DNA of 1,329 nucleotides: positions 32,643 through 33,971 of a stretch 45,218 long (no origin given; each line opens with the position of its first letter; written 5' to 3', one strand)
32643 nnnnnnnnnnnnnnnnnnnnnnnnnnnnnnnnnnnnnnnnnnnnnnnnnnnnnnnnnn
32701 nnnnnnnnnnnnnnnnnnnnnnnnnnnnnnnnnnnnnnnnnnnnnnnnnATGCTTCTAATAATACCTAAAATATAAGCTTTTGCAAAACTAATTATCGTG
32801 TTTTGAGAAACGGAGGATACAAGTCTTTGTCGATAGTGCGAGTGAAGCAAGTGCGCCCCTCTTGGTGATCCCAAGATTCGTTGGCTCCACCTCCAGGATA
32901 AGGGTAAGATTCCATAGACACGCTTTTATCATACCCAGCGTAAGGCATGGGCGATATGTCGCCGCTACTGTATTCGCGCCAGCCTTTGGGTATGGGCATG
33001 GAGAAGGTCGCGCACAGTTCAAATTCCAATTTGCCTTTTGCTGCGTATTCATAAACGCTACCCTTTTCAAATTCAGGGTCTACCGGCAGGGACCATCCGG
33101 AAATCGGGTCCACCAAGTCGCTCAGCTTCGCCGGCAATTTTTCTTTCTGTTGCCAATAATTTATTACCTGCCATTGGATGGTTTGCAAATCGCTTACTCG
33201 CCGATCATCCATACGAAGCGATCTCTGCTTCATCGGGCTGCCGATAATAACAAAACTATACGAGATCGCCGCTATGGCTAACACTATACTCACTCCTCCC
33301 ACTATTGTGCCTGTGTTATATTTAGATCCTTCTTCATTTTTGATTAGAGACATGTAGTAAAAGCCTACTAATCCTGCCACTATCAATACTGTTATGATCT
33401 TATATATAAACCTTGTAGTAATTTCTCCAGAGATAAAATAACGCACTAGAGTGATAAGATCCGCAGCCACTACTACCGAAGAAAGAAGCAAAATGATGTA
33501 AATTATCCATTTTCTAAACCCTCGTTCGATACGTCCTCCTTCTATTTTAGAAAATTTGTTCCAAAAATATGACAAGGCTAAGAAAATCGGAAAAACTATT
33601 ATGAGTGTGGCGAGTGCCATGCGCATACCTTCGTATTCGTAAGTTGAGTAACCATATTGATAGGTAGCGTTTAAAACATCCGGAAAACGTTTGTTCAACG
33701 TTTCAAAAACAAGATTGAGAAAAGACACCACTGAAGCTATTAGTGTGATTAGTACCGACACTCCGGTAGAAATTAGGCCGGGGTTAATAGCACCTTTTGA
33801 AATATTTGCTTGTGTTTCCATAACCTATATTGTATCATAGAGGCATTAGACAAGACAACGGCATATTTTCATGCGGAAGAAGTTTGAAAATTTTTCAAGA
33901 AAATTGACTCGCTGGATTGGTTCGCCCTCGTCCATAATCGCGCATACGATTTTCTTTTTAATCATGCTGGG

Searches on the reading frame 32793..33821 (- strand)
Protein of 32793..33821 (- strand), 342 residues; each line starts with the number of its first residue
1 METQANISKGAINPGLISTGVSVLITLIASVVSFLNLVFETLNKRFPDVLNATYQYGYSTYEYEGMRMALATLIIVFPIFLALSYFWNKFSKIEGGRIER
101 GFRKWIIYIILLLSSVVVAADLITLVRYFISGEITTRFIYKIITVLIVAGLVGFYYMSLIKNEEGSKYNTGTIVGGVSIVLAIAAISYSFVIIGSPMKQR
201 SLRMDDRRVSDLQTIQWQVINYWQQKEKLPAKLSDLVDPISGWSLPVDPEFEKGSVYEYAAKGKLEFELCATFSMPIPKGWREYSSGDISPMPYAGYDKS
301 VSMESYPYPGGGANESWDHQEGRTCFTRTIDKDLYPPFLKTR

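Call 72: search_protein_families(library=pfam, proteins=[window:32793-33821:-], max_evalue=0.001)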
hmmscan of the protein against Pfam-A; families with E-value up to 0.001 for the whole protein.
window:32793-33821:- (342 aa): 1 family
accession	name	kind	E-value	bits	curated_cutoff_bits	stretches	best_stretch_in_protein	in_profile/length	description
PF18920.5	DUF5671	-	2.9e-12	47.1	28.4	1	23-149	8-125/132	Domain of unknown function (DUF5671)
